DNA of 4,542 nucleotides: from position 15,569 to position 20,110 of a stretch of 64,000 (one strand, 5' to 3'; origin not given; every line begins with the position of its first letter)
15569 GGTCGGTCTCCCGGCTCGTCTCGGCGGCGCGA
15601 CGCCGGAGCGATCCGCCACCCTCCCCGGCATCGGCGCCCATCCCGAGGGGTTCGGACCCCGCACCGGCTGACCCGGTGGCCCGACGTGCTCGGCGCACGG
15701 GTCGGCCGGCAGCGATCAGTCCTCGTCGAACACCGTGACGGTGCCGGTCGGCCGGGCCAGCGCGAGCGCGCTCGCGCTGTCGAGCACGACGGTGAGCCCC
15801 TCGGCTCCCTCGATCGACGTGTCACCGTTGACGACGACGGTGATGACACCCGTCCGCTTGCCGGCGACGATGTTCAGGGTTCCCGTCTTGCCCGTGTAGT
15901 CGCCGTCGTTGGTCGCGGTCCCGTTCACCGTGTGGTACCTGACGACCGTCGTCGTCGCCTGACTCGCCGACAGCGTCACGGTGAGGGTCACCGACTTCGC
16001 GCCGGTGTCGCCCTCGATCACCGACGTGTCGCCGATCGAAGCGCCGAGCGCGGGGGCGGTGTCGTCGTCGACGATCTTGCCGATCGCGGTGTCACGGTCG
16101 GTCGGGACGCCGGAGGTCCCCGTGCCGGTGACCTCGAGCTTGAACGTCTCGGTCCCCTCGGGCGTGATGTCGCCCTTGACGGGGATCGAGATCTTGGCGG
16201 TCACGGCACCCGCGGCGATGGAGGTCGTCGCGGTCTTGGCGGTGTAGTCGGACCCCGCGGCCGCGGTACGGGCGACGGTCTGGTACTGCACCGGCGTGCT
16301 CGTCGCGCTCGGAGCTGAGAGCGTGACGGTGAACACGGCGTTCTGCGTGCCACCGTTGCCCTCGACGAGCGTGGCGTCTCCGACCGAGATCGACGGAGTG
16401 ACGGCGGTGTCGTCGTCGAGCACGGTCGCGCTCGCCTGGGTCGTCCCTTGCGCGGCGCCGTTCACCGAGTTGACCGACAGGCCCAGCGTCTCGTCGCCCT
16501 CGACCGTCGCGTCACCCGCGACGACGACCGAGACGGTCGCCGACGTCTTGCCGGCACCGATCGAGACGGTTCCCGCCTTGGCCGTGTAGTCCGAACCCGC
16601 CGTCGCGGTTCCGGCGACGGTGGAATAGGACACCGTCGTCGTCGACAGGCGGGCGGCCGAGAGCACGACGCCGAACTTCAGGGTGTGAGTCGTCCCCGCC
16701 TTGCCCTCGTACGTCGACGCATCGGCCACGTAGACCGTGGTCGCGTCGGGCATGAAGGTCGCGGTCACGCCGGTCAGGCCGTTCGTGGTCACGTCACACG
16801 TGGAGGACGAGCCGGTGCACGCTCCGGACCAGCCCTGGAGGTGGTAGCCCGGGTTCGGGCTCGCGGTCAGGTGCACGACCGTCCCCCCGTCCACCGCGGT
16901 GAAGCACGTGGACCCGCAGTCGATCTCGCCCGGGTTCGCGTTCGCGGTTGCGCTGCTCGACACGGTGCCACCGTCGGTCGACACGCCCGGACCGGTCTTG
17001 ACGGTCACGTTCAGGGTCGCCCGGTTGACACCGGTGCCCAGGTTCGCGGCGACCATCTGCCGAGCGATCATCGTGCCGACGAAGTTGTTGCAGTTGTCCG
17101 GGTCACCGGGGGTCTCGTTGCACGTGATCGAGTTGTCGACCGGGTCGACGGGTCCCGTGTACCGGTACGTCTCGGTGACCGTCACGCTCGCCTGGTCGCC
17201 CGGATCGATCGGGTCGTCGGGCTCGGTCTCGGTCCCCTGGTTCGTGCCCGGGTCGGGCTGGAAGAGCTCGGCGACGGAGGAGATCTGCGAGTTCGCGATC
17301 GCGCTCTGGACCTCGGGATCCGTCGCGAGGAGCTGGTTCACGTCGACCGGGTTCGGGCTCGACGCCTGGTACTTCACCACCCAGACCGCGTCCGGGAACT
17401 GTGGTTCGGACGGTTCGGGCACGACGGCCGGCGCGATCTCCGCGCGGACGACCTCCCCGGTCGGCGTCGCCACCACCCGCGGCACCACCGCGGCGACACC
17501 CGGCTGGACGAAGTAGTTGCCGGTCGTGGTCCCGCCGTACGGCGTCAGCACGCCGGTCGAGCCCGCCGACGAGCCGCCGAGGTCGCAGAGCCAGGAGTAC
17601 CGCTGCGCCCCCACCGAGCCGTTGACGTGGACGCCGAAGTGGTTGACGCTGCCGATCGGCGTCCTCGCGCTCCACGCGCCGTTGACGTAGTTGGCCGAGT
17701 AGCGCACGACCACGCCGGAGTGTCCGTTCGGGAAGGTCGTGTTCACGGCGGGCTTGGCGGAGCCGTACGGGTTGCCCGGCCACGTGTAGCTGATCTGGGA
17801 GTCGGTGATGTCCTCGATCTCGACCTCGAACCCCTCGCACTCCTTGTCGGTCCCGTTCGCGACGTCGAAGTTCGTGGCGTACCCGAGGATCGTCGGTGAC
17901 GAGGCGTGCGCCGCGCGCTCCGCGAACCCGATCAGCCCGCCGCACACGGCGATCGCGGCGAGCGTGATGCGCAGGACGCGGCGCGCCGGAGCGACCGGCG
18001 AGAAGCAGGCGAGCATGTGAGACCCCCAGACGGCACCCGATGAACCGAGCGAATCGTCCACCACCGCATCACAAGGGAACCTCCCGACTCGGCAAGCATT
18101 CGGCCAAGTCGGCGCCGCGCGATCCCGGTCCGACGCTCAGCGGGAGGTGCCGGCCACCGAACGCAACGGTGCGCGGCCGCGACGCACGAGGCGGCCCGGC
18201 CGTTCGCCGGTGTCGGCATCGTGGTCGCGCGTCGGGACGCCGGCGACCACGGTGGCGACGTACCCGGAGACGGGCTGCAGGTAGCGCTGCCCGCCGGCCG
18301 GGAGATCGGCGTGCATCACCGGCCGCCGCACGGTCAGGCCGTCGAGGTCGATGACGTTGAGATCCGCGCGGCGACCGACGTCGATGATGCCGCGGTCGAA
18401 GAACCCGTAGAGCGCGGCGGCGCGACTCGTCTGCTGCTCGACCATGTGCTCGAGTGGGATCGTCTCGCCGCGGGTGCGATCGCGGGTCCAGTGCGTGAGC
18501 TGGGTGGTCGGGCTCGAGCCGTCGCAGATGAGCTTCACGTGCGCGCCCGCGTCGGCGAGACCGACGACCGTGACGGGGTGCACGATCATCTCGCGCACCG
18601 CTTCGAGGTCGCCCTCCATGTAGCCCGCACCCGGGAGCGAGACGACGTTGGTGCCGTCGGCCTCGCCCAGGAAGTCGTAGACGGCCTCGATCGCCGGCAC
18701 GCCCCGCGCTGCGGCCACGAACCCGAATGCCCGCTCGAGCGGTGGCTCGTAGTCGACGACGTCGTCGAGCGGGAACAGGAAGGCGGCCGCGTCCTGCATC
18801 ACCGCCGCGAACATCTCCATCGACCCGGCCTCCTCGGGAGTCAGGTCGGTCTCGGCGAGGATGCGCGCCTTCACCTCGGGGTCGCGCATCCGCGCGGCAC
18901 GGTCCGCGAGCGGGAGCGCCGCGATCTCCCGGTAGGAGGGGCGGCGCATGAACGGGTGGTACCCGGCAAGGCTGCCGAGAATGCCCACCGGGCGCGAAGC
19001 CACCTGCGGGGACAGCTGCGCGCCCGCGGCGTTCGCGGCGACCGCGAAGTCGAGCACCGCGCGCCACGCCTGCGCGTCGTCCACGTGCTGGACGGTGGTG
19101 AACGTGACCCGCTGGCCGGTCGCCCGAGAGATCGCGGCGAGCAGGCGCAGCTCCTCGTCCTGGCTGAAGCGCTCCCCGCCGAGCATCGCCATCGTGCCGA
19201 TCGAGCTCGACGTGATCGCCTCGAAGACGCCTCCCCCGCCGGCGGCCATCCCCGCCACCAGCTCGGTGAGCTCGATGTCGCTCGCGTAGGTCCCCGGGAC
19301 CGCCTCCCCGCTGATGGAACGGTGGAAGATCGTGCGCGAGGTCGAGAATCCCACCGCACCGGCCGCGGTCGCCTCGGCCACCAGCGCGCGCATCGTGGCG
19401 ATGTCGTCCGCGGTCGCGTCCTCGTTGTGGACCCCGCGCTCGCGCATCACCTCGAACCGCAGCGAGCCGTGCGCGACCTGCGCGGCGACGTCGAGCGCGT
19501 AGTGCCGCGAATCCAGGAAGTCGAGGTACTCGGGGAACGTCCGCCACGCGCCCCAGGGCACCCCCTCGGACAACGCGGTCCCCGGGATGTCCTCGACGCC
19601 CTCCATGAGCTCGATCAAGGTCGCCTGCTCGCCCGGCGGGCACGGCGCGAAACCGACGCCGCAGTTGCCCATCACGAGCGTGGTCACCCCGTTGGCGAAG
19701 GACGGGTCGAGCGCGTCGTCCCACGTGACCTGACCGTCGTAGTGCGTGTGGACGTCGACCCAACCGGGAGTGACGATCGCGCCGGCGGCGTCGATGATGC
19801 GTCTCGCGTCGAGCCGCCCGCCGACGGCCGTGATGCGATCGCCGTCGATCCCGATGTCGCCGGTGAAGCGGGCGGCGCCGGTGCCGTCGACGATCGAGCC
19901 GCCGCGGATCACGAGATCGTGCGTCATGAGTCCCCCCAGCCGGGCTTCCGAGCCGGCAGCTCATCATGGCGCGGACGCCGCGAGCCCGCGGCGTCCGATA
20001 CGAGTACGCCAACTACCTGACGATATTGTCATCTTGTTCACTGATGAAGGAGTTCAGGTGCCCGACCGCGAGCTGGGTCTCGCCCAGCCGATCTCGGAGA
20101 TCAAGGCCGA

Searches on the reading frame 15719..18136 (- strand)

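Call 47: search_protein_families(library=pfam, proteins=[window:15719-18136:-], max_evalue=0.00001)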
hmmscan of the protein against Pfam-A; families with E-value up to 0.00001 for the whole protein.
window:15719-18136:- (806 aa): 2 families
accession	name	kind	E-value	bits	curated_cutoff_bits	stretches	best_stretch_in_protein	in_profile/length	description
PF03160.20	Calx-beta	-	1.9e-32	112.2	27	3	485-576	23-119/119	Calx-beta domain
PF18998.6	Flg_new_2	-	3e-09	37.2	23.6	1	411-464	15-72/73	Divergent InlB B-repeat domain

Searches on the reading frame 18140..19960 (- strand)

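Call 47: search_protein_families(library=pfam, proteins=[window:18140-19960:-], max_evalue=0.00001)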
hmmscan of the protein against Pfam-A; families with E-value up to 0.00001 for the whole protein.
window:18140-19960:- (607 aa): 1 family
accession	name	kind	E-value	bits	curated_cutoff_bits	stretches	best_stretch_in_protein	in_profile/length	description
PF07969.17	Amidohydro_3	-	2.2e-44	153.1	29.7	1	54-576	1-470/472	Amidohydrolase family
